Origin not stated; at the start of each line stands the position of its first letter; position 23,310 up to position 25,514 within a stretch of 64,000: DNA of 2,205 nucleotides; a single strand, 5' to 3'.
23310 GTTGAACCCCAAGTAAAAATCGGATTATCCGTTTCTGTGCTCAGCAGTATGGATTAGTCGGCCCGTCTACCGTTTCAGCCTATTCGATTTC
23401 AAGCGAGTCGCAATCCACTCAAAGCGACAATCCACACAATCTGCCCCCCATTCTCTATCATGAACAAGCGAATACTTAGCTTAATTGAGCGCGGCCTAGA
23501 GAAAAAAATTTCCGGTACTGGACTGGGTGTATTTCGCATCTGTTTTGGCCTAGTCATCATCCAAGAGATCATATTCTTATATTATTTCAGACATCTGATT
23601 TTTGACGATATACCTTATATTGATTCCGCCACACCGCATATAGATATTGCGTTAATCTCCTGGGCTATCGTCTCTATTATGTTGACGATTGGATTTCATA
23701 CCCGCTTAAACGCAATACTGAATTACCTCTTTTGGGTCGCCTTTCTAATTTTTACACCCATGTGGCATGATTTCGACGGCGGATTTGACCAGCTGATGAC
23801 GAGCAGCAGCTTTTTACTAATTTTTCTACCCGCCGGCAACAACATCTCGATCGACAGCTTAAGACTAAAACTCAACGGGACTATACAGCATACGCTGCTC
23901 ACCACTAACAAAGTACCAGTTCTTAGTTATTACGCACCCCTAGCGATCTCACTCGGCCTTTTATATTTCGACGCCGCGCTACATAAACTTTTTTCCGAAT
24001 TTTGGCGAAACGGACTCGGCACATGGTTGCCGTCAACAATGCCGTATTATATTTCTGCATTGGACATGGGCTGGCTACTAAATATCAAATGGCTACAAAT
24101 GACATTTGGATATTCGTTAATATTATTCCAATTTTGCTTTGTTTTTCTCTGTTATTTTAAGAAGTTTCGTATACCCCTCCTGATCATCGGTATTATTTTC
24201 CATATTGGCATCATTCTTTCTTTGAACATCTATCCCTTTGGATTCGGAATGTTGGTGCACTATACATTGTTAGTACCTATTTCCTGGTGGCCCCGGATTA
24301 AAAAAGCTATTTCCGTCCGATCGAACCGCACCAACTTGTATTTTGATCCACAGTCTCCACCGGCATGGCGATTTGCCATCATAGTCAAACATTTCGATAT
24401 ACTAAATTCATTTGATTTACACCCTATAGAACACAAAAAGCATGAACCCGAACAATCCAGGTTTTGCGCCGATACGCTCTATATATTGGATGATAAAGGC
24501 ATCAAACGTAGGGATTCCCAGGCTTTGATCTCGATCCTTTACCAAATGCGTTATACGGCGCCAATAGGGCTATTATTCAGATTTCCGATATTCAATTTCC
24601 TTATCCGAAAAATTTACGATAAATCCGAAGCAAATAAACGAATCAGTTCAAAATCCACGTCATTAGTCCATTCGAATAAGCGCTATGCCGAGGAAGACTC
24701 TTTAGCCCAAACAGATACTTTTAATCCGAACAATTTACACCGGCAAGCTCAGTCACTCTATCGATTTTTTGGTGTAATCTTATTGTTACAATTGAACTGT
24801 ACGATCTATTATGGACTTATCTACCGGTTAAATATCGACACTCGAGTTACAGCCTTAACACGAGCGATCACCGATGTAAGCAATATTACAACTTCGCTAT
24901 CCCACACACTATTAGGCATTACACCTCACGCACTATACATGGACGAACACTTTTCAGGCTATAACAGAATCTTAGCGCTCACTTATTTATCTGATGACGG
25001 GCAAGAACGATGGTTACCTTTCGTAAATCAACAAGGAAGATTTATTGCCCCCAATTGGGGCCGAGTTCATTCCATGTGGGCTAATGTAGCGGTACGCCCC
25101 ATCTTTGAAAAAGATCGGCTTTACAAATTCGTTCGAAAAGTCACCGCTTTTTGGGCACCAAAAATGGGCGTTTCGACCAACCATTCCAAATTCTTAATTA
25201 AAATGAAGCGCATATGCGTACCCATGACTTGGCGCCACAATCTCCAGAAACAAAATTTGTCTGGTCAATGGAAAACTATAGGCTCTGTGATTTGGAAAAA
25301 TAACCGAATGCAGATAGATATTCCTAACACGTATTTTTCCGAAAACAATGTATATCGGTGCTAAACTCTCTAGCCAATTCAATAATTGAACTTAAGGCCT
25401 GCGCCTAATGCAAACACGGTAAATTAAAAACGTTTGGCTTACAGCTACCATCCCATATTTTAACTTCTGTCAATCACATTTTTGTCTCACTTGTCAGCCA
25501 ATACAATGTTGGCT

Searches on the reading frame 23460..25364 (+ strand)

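Call 30: search_protein_families(library=pfam, max_evalue=0.0001, proteins=[window:23460-25364:+])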
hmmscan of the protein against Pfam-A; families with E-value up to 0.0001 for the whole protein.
window:23460-25364:+ (634 aa): 1 family
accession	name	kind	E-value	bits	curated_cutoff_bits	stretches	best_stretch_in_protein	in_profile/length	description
PF05090.19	HTTM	-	3.9e-08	33.6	27.7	1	20-276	7-259/259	HTTM domain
